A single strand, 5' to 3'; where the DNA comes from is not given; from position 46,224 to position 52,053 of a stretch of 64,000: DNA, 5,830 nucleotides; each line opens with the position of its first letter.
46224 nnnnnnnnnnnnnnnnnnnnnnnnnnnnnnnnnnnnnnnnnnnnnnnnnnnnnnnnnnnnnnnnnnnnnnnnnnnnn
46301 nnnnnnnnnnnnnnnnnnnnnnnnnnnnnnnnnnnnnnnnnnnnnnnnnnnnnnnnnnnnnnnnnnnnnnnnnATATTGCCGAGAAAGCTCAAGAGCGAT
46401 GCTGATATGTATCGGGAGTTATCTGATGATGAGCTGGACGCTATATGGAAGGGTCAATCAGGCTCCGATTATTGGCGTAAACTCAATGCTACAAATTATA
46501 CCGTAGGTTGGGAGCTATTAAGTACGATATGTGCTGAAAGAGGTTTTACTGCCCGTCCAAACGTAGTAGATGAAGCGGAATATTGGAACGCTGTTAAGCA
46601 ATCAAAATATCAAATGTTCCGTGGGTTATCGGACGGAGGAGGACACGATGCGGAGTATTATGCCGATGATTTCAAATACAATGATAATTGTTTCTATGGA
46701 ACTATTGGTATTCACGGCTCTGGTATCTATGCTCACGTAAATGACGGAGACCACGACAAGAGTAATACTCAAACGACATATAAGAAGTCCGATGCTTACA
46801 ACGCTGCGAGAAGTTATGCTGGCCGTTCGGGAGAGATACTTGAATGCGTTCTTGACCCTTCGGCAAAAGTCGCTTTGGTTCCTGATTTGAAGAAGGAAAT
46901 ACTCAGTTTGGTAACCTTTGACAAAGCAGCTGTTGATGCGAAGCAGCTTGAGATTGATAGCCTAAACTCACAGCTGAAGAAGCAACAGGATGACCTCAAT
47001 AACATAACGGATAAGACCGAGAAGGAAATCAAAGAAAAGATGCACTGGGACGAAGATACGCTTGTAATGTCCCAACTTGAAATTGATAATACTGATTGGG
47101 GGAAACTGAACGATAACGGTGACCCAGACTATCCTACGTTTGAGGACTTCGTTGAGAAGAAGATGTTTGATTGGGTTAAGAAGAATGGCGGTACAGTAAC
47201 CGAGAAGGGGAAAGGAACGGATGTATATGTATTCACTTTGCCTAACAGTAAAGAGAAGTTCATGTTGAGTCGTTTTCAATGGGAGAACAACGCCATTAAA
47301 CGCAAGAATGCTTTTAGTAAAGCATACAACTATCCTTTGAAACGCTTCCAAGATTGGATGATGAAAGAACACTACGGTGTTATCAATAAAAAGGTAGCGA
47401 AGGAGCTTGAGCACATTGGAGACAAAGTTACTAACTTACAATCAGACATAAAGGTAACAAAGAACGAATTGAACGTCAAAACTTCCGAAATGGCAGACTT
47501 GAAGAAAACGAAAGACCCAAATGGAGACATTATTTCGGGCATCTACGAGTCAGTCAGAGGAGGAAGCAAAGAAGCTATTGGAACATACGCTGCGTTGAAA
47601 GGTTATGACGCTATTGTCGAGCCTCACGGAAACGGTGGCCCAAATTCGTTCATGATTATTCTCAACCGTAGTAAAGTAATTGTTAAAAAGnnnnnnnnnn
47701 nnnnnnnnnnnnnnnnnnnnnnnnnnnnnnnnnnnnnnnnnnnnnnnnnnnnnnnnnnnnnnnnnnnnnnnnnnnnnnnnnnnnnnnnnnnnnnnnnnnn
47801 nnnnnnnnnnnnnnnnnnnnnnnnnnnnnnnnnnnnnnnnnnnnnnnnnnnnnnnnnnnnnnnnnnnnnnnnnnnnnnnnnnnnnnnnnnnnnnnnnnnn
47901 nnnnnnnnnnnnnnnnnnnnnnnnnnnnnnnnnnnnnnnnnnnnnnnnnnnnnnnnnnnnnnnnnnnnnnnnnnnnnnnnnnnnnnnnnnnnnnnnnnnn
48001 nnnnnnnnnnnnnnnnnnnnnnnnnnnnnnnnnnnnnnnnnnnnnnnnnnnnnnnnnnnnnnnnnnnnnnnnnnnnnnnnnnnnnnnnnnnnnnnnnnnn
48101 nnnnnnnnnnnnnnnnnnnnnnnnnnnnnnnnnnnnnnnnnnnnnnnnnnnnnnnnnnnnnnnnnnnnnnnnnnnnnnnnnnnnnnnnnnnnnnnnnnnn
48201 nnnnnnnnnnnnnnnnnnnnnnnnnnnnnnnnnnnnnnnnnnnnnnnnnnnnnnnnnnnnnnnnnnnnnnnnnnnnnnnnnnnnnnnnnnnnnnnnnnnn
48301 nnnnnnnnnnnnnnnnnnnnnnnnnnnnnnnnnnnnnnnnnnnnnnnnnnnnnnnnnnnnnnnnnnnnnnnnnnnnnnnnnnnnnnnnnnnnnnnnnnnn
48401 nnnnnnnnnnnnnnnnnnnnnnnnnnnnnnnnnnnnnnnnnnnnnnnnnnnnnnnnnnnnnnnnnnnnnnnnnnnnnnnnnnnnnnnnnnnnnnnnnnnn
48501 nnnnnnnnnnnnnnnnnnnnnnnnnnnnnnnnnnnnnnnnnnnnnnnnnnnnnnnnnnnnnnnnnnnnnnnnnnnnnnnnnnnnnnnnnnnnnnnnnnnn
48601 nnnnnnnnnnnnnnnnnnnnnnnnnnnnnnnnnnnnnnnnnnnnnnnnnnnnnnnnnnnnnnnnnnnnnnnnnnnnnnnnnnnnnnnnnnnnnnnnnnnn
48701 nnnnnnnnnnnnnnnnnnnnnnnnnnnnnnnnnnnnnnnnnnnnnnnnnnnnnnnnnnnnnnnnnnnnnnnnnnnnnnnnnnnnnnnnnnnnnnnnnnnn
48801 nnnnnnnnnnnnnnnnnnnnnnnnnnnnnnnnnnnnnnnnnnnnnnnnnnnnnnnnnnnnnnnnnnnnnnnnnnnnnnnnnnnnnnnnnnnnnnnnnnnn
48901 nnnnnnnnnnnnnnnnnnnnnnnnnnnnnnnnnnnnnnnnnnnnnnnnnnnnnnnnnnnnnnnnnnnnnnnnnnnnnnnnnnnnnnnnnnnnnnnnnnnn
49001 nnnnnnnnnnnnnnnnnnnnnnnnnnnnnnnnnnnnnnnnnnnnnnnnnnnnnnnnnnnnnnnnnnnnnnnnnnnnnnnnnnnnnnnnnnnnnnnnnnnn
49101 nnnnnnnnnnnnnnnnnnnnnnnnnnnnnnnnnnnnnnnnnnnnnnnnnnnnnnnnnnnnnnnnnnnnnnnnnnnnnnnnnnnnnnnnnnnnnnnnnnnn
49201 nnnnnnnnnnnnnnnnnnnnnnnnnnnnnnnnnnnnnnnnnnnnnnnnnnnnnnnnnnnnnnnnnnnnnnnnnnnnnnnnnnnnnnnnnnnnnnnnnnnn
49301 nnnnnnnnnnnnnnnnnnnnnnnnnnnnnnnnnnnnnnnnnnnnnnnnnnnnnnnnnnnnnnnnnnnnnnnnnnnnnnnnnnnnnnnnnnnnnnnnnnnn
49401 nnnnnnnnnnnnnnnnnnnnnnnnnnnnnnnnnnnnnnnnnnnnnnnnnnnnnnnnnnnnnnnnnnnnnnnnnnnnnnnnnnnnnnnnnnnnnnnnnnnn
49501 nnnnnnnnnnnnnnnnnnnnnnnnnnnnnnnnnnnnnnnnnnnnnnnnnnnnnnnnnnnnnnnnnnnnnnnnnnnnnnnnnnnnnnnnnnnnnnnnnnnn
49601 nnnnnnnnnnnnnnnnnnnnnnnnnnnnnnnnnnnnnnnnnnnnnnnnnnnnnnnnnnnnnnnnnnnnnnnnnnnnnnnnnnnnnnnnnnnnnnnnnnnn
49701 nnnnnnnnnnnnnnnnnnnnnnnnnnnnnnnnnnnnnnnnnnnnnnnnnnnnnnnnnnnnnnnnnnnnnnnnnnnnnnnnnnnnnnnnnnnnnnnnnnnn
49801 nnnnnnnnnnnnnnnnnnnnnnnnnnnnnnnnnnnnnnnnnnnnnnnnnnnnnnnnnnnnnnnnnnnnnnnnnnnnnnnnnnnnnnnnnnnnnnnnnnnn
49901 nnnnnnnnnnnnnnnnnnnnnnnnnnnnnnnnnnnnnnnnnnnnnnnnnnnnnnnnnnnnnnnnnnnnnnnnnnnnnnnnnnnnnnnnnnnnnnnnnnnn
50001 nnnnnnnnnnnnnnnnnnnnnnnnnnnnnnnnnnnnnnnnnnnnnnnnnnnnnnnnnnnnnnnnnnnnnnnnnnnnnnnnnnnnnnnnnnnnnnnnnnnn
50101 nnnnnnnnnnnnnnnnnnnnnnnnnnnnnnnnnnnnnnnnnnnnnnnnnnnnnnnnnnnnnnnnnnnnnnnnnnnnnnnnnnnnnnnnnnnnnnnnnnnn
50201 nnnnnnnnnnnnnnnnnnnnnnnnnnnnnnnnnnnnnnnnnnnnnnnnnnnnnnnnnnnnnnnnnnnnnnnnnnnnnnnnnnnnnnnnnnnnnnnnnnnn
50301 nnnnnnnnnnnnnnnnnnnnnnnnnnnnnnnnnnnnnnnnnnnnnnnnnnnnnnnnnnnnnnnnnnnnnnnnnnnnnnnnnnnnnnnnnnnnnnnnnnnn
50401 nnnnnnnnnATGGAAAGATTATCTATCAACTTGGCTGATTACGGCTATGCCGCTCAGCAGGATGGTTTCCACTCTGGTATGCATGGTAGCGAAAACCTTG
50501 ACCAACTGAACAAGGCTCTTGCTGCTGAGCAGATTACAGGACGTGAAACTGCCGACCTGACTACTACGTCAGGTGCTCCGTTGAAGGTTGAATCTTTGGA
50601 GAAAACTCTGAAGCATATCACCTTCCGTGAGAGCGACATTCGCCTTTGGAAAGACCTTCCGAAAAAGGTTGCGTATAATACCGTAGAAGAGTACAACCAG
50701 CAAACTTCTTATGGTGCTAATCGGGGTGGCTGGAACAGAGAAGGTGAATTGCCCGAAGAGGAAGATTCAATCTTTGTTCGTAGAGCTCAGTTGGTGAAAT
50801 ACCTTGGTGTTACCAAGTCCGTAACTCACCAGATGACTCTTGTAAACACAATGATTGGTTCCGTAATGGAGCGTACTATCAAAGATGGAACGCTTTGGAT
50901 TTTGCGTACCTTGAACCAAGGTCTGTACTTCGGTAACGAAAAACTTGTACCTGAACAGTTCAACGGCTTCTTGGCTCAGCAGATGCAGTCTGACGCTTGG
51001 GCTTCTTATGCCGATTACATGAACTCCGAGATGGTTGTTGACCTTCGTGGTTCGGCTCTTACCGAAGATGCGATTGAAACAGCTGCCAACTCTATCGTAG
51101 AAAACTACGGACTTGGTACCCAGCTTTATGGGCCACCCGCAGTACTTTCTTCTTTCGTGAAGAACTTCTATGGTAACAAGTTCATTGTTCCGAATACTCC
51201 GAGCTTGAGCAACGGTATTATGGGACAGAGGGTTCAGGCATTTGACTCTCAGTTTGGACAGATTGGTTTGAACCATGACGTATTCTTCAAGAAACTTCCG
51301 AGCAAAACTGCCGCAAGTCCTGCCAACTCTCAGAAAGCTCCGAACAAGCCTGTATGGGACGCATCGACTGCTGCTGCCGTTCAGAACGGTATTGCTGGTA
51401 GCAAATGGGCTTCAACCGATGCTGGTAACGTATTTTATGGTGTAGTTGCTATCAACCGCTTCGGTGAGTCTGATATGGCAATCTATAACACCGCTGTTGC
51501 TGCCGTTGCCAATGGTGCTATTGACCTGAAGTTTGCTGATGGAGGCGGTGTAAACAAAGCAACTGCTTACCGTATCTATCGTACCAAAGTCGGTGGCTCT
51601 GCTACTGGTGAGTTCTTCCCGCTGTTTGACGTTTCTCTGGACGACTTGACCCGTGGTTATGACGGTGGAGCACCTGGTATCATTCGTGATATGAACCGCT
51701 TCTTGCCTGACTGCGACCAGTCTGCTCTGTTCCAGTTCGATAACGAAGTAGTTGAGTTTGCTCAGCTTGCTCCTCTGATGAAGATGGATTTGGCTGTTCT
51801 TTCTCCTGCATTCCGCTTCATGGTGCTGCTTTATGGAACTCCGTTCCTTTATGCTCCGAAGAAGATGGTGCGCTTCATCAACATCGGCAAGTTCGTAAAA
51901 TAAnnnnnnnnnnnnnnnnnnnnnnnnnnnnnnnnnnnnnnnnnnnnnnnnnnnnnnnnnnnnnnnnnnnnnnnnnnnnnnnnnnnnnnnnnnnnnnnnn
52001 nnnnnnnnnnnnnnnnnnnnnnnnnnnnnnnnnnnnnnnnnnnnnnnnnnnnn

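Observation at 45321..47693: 790-aa multidomain protein with a protein-kinase-like core and an ART-like segment next to MuF: candidate packaged effector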

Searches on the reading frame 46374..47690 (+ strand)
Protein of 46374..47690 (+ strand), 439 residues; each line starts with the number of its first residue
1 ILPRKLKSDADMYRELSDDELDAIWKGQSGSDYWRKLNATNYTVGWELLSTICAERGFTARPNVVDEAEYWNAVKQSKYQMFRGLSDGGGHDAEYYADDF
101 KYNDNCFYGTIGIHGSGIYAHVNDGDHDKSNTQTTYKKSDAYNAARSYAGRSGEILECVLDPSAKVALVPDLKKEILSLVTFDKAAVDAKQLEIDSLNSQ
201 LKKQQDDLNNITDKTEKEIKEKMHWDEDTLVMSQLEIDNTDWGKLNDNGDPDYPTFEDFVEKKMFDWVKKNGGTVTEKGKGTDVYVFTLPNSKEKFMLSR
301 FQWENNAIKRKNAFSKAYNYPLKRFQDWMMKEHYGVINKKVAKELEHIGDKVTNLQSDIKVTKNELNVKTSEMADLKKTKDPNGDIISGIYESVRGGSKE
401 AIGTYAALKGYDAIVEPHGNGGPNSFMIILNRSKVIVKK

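Call 49: search_protein_families(library=pfam, proteins=[window:46374-47690:+], max_evalue=10)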
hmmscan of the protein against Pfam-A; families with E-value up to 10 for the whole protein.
window:46374-47690:+ (439 aa): 12 families
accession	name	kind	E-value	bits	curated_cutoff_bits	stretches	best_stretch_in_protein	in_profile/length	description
PF01025.24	GrpE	-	0.0082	16.3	25.8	1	184-230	17-63/165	GrpE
PF05064.18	Nsp1_C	-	0.027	14.7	24.1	1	183-223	63-103/114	Nsp1-like C-terminal region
PF24918.1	NET2A_C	-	0.04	14.2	27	1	338-370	143-175/180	NET2A, C-terminal domain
PF14362.11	DUF4407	-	0.059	13.1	31.3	1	101-213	167-237/297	Domain of unknown function (DUF4407)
PF07889.17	DUF1664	-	0.11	13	34.6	1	323-394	21-89/124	Protein of unknown function (DUF1664)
PF10186.14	ATG14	-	0.47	9.9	33.2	1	183-220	88-125/347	Vacuolar sorting 38 and autophagy-related subunit 14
PF08912.16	Rho_Binding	-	0.98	10.7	23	1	186-223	4-40/69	Rho Binding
PF14282.11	FlxA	-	1.5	9.4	26.3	1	189-223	14-48/101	FlxA-like protein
PF08718.16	GLTP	-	1.7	9.3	25.6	1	305-336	98-130/147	Glycolipid transfer protein (GLTP)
PF06419.17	COG6_N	-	3.5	8.2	27.4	1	339-377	36-74/114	Conserved oligomeric complex COG6, N-terminal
PF08702.15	Fib_alpha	-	4.4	7.9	29.9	1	331-379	76-124/143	Fibrinogen alpha/beta chain family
PF21728.3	PADR1_N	-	4.8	8.1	25.7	1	197-222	4-29/60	PADR1, N-terminal helical domain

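Call 51: predict_structure(alignment_id=A3)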
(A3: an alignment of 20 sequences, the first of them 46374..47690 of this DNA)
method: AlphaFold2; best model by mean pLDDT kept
length: 439 residues; sequences in the alignment: 20
mean_pLDDT: 93.5   pTM: 0.72
mean pLDDT of the five models: 93.5, 92.3, 90.3, 90.2, 89.3
residues with pLDDT >= 90: 377; 70-90: 61; 50-70: 1; < 50: 0
segments of 3 or more residues with pLDDT < 50: none
pLDDT, mean of each block of 10 residues (from residue 1): 86 94 95 95 93 95 96 96 91 94 92 90 96 96 94 95 97 93 90 97 96 94 95 93 89 92 96 92 92 93 88 88 95 96 93 96 97 91 94 93 97 93 93 96
secondary structure, 60 per line:
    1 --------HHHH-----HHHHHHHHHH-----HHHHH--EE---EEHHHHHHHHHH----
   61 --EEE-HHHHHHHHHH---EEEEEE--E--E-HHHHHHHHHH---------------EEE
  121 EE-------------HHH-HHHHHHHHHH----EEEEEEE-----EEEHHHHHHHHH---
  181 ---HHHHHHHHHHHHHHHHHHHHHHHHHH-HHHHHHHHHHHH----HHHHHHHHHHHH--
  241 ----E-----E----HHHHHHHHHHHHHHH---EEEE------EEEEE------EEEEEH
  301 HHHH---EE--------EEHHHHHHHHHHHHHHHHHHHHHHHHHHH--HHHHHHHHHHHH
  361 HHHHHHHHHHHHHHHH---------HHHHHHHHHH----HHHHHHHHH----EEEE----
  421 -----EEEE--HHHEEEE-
elements in order: H9-12 H18-27 H33-37 H47-56 E63-65 H67-76 E80-85 H93-102 E118-122 H140-149 E154-160 E166-168 H169-177 H184-209 H211-222 H227-238 H256-270 E274-277 E284-288 E295-299 H300-304 H320-346 H349-376 H386-395 H400-408 E413-416 E426-429 E435-438

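Call 54: fold_search(model_id=the predicted structure, library=pdb)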
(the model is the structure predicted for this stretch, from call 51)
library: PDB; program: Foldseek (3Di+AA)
matches with E <= 10: 79; with E <= 0.001: 0
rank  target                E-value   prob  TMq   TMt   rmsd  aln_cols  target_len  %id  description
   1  8aaf_a                4.7e-01  0.15  0.16  0.10  16.8       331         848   11  Yeast RQC complex in state G (released 2023-03-08)
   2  4kdd                  9.6e-01  0.12  0.13  0.24  23.3       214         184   12  Structure of Mycobacterium tuberculosis ribosome recycling factor in presence of detergent (released 2014-03-12)
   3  9hqx_B                1.0e+00  0.06  0.13  0.10  38.3       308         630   10  Salmonella enterica Lamassu LmuACB bound to DNA duplex (released 2025-10-01)
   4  9mvz_D                1.4e+00  0.01  0.09  0.05  34.5       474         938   10  Tripartite complex of MmpL5-S5-AcpM from Mycolicibacterium smegmatis (released 2025-07-30)
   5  7u7h_E                2.3e+00  0.04  0.06  0.07   7.2        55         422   14  Cysteate acyl-ACP transferase from Alistipes finegoldii (released 2023-01-18)
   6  3k0s_A                2.7e+00  0.08  0.12  0.08  12.3       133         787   13  Crystal structure of E.coli DNA mismatch repair protein MutS, D693N mutant, in complex with GT mismatched DNA (released 2010-02-16)
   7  5nen_A                2.7e+00  0.07  0.10  0.16  23.2       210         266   12  Crystal structure of the soluble domain of LipC, a membrane fusion protein of a type I secretion system (released 2017-11-22)
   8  4rj0_D                2.7e+00  0.04  0.05  0.05   3.7        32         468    9  The crystal structure of Y333N mutant pyridoxal-dependent decarboxylase from Sphaerobacter thermophilus dsm 20745 (released 2014-11-12)
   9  9hqu_A                2.7e+00  0.03  0.12  0.09  39.5       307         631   11  Salmonella enterica Lamassu LmuACB in nuclease sequestration state (released 2025-10-01)
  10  2lae_MODEL_1_A        3.0e+00  0.09  0.10  0.30  10.8       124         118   11  NMR solution structure of the C-terminal domain of the E. coli lipoprotein BamC (released 2011-06-01)
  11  5o5c_C                3.2e+00  0.03  0.06  0.06   4.5        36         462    6  The crystal structure of DfoJ, the desferrioxamine biosynthetic pathway lysine decarboxylase from the fire blight dise (released 2018-02-28)
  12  7kk5_D                3.4e+00  0.04  0.11  0.13   6.9       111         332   13  Structure of the catalytic domain of PARP1 in complex with niraparib (released 2021-01-06)
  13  7eiw_A                3.4e+00  0.04  0.06  0.06   4.1        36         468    8  Human histidine decarboxylase mutant Y334F reacted with histidine (released 2022-04-06)
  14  8v5e_A                3.6e+00  0.04  0.12  0.22  16.8       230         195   12  IpaD (122-321) Pi-helix Mutant (delta Q148) Bound to Deoxycholate (released 2024-08-21)
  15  7u7h_C                3.8e+00  0.04  0.06  0.07   3.7        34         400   15  Cysteate acyl-ACP transferase from Alistipes finegoldii (released 2023-01-18)
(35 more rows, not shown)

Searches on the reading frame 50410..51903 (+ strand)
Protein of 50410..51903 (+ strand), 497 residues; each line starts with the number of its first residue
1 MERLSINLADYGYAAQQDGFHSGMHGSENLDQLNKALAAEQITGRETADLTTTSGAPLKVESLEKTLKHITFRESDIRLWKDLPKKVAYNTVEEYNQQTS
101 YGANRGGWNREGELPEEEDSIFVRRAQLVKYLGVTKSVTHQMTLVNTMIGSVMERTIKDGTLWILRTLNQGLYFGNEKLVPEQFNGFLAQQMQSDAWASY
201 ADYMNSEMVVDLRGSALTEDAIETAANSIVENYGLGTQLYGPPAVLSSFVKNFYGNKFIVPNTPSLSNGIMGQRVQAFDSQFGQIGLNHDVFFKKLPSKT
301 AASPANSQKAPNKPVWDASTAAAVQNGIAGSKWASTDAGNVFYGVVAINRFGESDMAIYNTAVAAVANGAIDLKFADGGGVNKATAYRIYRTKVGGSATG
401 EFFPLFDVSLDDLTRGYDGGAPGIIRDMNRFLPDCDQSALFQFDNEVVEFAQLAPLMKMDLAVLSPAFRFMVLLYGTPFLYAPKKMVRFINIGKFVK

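Call 3: search_protein_families(library=pfam, proteins=[window:50410-51903:+], max_evalue=0.1)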
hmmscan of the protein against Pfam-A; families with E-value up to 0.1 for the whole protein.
window:50410-51903:+ (497 aa): 0 families

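Call 4: search_protein_families(library=phrogs, proteins=[window:50410-51903:+], max_evalue=0.01)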
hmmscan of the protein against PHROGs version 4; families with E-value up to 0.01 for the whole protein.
window:50410-51903:+ (497 aa): 1 family
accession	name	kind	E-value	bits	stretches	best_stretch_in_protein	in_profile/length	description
phrog_752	-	head and packaging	1e-78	266.4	1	28-493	16-469/475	major head protein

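Call 26: search_dna_similar(query=window:50410-51903:+, collection=phages, mode=protein, max_rows=15)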
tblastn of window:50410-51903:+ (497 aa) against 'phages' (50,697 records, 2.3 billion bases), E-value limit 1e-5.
Records with a match: 781; places in all: 781; records where one place covers at least 80% of the query: 772.
Best place of each record, by identity: <60% 781.
By first word of the organism name: Staphylococcus 344; Bacillus 245; Enterococcus 69; Listeria 55; Lactobacillus 27; Bacteroides 6; Thermus 5; Brochothrix 4; Mammaliicoccus 3; Lysinibacillus 2; and 18 more.
By host as written in the record: Staphylococcus aureus 112; - 71; Listeria monocytogenes 44; Bacillus subtilis 27; Staphylococcus sp. 27; Bacillus cereus 26; Staphylococcus carnosus TM300 22; Enterococcus faecalis 20; and 199 more.
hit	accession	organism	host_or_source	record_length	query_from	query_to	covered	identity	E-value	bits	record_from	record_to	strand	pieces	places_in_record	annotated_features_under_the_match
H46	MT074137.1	Bacteroides phage DAC16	Bacteroides thetaiotaomicron VPI-5485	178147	6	493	98%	45.1%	3e-118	388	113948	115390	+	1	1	hypothetical protein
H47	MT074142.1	Bacteroides phage DAC23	Bacteroides thetaiotaomicron VPI-5490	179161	6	493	98%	45.1%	3e-118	388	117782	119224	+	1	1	hypothetical protein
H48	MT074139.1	Bacteroides phage DAC19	Bacteroides thetaiotaomicron VPI-5487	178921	6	493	98%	45.1%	3e-118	388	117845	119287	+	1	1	hypothetical protein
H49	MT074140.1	Bacteroides phage DAC20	Bacteroides thetaiotaomicron VPI-5488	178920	6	493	98%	45.1%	3e-118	388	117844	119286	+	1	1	hypothetical protein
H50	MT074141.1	Bacteroides phage DAC22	Bacteroides thetaiotaomicron VPI-5489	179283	6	493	98%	45.1%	3e-118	388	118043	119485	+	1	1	hypothetical protein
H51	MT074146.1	Bacteroides phage SJC03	Bacteroides thetaiotaomicron VPI-5494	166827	6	493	98%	44.7%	3e-119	391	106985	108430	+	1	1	hypothetical protein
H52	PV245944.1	Chryseobacterium phage MA9V-3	Chryseobacterium sp. MA9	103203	6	494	98%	40.0%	1e-106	354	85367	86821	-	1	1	hypothetical protein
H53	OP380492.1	Bacillus phage Nachito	Bacillus sp. ET1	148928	17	492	96%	37.3%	8e-81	280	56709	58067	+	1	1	major capsid protein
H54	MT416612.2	Bacillus phage YungSlug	Bacillus thuringiensis kurstaki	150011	17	492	96%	36.6%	3e-79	275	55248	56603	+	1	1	major capsid protein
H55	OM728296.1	Bacillus phage vB_BsuM-Goe26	Bacillus subtilis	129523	16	492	96%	35.2%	5e-75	263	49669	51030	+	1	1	hypothetical protein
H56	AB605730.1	Bacillus phage SP-10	-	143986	16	492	96%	35.0%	2e-74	261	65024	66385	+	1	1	major capsid protein precursor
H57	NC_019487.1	Bacillus phage SP-10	-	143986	16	492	96%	35.0%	2e-74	261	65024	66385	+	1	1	major head protein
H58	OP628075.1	Lysinibacillus phage vB_LfM_LysYB1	Lysinibacillus fusiformis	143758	17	476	93%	36.0%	3e-71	252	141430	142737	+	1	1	major capsid protein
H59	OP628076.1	Lysinibacillus phage vB_LfM_LysYB2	Lysinibacillus fusiformis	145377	17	476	93%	36.0%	3e-71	252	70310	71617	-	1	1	major capsid protein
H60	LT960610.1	Bacillus phage SBSphiC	Bacillus subtilis BEST7003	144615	16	492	96%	34.6%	2e-72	256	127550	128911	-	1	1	record has no annotation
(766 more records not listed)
